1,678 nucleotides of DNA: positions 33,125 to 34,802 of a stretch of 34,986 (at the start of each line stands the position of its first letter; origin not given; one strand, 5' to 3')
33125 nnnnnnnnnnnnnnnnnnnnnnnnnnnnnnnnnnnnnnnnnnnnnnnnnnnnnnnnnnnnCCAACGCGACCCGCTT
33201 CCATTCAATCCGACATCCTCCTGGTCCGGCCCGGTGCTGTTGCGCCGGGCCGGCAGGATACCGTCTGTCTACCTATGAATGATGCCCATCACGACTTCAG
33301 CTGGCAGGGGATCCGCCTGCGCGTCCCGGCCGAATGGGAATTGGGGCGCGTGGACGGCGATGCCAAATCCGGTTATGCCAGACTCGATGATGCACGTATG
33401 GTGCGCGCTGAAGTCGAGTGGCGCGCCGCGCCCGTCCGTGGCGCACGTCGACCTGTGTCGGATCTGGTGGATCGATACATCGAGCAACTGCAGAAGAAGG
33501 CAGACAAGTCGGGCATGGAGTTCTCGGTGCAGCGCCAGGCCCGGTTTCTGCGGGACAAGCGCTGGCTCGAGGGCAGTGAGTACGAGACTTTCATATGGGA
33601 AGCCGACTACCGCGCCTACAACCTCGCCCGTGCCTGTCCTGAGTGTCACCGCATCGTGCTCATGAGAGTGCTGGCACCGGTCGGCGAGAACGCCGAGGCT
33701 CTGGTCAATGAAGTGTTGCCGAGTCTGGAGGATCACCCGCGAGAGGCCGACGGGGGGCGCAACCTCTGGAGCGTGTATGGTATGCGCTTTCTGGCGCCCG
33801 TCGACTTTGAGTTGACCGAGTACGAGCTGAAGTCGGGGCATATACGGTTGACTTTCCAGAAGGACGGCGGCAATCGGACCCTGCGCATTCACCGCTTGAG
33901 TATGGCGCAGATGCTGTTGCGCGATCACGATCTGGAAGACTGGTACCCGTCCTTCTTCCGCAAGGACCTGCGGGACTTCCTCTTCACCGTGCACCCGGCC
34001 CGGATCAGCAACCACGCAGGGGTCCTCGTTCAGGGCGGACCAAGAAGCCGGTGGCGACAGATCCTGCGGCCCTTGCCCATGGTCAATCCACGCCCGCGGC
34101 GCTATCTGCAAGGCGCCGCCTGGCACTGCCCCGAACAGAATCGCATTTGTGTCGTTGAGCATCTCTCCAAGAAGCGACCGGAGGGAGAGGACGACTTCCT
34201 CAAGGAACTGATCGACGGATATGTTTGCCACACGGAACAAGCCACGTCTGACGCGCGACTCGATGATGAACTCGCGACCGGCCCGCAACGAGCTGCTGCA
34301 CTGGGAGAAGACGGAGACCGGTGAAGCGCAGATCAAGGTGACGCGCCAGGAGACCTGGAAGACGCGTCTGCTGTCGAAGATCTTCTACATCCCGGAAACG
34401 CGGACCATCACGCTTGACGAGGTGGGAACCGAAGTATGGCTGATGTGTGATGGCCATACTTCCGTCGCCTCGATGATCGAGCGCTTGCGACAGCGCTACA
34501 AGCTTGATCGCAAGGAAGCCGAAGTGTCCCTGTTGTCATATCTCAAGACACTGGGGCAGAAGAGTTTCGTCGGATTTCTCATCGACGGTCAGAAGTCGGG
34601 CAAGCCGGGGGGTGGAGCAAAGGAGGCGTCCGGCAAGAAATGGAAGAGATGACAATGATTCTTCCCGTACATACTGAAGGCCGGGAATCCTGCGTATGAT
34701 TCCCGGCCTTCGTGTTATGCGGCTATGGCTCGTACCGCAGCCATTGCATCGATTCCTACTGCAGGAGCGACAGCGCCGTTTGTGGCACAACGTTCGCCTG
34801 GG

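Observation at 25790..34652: Uncharacterised four-gene envelope module led by a 1621-aa PA/M28-like ectodomain fused to an FtsX-type permease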

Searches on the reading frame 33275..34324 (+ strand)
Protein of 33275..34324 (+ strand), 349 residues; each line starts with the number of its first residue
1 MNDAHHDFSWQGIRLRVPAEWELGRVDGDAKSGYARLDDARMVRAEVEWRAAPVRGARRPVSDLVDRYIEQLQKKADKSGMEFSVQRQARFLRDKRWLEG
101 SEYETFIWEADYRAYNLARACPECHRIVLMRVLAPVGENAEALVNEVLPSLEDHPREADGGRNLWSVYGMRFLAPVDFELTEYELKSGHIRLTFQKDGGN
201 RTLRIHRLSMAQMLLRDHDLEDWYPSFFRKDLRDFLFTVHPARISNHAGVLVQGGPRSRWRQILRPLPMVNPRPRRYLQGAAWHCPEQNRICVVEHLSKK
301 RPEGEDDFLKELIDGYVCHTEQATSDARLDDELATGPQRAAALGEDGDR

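Call 7: search_protein_families(library=pfam, proteins=[window:33275-34324:+], max_evalue=1)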
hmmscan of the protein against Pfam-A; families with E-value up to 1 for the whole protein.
window:33275-34324:+ (349 aa): 0 families

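Call 8: search_protein_families(library=ncbifam, proteins=[window:33275-34324:+], max_evalue=1)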
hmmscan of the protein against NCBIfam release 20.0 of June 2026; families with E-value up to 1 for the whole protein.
window:33275-34324:+ (349 aa): 0 families

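Call 16: find_encoding_contigs(protein=window:33275-34324:+, flank=10000, max_places=6)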
Protein window:33275-34324:+ (349 aa): 1 contig read that carries it; 1 place shown.
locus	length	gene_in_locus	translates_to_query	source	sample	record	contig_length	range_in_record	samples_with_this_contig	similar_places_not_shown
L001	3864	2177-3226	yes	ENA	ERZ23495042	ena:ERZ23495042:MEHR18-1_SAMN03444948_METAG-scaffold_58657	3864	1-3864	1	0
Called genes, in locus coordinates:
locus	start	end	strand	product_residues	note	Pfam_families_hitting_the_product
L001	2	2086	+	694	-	?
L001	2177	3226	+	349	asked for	-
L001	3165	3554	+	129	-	PF05402:PqqD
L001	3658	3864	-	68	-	?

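Call 19: search_solved_structures(query=window:33275-34324:+, max_evalue=1)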
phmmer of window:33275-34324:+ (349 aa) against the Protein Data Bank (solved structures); distinct sequences matched with E-value up to 1: 0.

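Call 26: find_homologous_proteins(query=window:33275-34324:+, max_evalue=0.001)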
Query window:33275-34324:+ (349 aa): 143 proteins with E <= 0.001 among 4142 candidates; the best 120 are listed.
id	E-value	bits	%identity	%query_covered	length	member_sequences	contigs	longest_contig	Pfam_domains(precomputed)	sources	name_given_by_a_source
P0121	2.3e-229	779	95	100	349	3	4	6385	-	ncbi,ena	-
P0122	1.2e-206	704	86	99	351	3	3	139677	-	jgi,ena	-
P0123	1.5e-197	674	85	97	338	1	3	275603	-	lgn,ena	-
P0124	6.6e-189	645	80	100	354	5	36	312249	-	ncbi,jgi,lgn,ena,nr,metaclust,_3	ncbi:MAG TPA: hypothetical protein QGF95_26825 [Candidatus Latescibacteria bacterium]|jgi:hypothetic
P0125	2.7e-186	637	80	97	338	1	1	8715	-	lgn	-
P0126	6.5e-186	636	78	100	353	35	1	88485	-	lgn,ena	-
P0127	2.8e-184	630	80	96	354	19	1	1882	-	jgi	-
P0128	2.3e-181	621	76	100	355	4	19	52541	-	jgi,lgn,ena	jgi:hypothetical protein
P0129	7.9e-177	606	73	99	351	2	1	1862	-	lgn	-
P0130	8.6e-175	599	79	92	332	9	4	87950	-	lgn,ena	-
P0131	2.3e-167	575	72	96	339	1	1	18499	-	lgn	-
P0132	3.8e-160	551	71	98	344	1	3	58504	-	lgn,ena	-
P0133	1.8e-158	545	69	99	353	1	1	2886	-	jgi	jgi:hypothetical protein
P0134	8.5e-157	540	69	98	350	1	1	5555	-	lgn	-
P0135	7.9e-156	537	67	100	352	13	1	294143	-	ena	-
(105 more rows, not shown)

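Call 35: predict_structure(alignment_id=A1)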
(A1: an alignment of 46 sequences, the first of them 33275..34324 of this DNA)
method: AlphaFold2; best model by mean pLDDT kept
length: 349 residues; sequences in the alignment: 46
mean_pLDDT: 86.7   pTM: 0.82
mean pLDDT of the five models: 86.7, 86.3, 86.2, 86.0, 85.5
residues with pLDDT >= 90: 258; 70-90: 42; 50-70: 19; < 50: 30
segments of 3 or more residues with pLDDT < 50: 322-349
pLDDT, mean of each block of 10 residues (from residue 1): 81 94 94 95 94 84 95 96 95 94 97 96 94 95 96 91 92 95 94 95 96 94 96 94 94 86 59 83 96 95 78 87 36 32 35
secondary structure, 60 per line:
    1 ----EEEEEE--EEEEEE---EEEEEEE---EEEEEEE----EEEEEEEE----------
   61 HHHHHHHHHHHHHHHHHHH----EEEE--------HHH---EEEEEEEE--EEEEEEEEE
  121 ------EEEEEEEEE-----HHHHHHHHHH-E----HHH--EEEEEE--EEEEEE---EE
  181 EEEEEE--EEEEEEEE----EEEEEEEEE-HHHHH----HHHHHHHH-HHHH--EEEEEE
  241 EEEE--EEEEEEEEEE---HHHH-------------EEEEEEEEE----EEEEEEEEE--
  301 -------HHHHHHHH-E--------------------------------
elements in order: E5-10 E13-18 E22-28 E32-38 E43-50 H61-79 E84-87 E102-109 E112-120 E127-135 H141-150 E162-167 E170-175 E179-186 E189-196 E201-209 H211-215 H220-227 H229-232 E235-244 E247-256 H260-263 E277-285 E290-298 H308-315

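Call 37: fold_search(model_id=the predicted structure, library=pdb)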
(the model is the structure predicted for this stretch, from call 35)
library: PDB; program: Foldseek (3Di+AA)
matches with E <= 10: 1433; with E <= 0.001: 19
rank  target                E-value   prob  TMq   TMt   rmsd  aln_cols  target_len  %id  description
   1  8z9d_P                1.6e-05  1.00  0.32  0.53   8.7       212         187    9  cryo-EM structure of PSII-LHCII megacomplex from spinach (released 2024-11-13)
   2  1v2b_A                3.8e-05  1.00  0.32  0.66   4.2       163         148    8  Crystal Structure of PsbP Protein in the Oxygen-Evolving Complex of Photosystem II from Higher Plants (released 2004-05-18)
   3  5h7y_A                4.4e-05  1.00  0.33  0.38  12.2       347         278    7  Structure of immunity protein TplEi of T6SS from Pseudomonas aeruginosa complexed with "L" peptide (released 2017-10-04)
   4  5xnl_P                4.6e-05  1.00  0.34  0.57   5.1       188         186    7  Structure of stacked C2S2M2-type PSII-LHCII supercomplex from Pisum sativum (released 2017-09-20)
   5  1v2b_B                5.4e-05  1.00  0.32  0.63   4.2       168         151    8  Crystal Structure of PsbP Protein in the Oxygen-Evolving Complex of Photosystem II from Higher Plants (released 2004-05-18)
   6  6kac_P                5.7e-05  1.00  0.30  0.50   5.9       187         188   11  Cryo-EM structure of the C2S2-type PSII-LHCII supercomplex from Chlamydomonas reihardtii (released 2019-10-23)
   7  4rth_B                6.7e-05  1.00  0.32  0.58   5.2       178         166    8  The crystal structure of PsbP from Zea mays (released 2015-03-11)
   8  9gnw_P                9.6e-05  1.00  0.32  0.53   5.1       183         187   11  Universal PSII assembly intermediate (released 2025-09-17)
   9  4rti                  1.0e-04  1.00  0.32  0.58   4.6       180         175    8  The crystal structure of PsbP from Spinacia oleracea (released 2015-03-11)
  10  4rth_A                1.3e-04  1.00  0.32  0.60   4.5       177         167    7  The crystal structure of PsbP from Zea mays (released 2015-03-11)
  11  3jcu_P                2.0e-04  1.00  0.31  0.55   5.6       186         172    8  Cryo-EM structure of spinach PSII-LHCII supercomplex at 3.2 Angstrom resolution (released 2016-05-25)
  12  5h7z_A                2.0e-04  1.00  0.31  0.34  12.1       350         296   10  Apo structure of immunity protein TplEi of T6SS from Pseudomonas aeruginosa (released 2017-10-04)
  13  2vu4                  2.3e-04  1.00  0.32  0.66   4.2       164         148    9  Structure of PsbP protein from Spinacia oleracea at 1.98 A resolution (released 2009-07-21)
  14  8bd3_F1               3.9e-04  1.00  0.32  0.53   8.8       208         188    9  Cryo-EM structure of the Photosystem II - LHCII supercomplex from Chlorella ohadi (released 2023-08-09)
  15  9grx_0                5.7e-04  1.00  0.31  0.59   5.0       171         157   13  NDH-PSI-LHCI supercomplex from S. oleracea (released 2025-02-12)
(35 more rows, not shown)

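Call 81: search_protein_families(library=padloc, proteins=[window:33275-34324:+], max_evalue=0.001)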
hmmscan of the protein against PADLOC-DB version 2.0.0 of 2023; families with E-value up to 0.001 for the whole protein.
window:33275-34324:+ (349 aa): 0 families

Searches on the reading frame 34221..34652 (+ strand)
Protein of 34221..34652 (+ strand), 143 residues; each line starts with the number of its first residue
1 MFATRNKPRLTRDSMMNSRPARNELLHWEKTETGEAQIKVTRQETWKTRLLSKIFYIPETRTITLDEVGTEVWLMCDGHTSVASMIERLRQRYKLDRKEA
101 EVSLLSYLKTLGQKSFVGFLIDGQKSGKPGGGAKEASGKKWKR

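Call 7: search_protein_families(library=pfam, proteins=[window:34221-34652:+], max_evalue=1)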
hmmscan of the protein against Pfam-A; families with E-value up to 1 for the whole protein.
window:34221-34652:+ (143 aa): 1 family
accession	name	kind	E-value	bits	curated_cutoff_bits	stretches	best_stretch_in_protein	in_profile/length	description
PF05402.18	PqqD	-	1.5e-12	48.1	23.4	1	59-116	9-66/67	Coenzyme PQQ synthesis protein D (PqqD)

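Call 8: search_protein_families(library=ncbifam, proteins=[window:34221-34652:+], max_evalue=1)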
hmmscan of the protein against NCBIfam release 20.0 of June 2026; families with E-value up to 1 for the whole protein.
window:34221-34652:+ (143 aa): 7 families
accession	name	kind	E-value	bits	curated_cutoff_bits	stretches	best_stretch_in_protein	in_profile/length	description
TIGR03859.1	PQQ_PqqD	equivalog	1.2e-07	31.5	46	1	58-117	23-80/81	pyrroloquinoline quinone biosynthesis peptide chaperone PqqD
TIGR04302.1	geo_PqqD_fam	equivalog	3.9e-07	30.4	100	1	55-118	39-101/102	GeoRSP system PqqD family peptide chaperone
NF033536.1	lasso_PqqD_Bac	exception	8.1e-07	29.1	80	1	61-117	30-86/88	lasso peptide biosynthesis PqqD family chaperone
NF002535.0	PRK02079.1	equivalog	0.0016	18.2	101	1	62-115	35-87/92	pyrroloquinoline quinone biosynthesis peptide chaperone PqqD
TIGR04248.1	SCM_PqqD_rel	equivalog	0.0055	16.9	100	1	58-116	21-80/84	SynChlorMet cassette protein ScmD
NF050069.2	PqqD_rel_WgkC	exception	0.022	14.7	110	1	64-112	33-81/103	PqqD family peptide maturation chaperone WgkC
NF050149.1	RiPP_bind_ApyI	equivalog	0.1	11.8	200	1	60-92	206-237/260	RiPP maturation protein ApyI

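Call 81: search_protein_families(library=padloc, proteins=[window:34263-34652:+], max_evalue=0.001)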
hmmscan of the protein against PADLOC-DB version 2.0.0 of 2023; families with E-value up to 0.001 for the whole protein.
window:34263-34652:+ (129 aa): 0 families
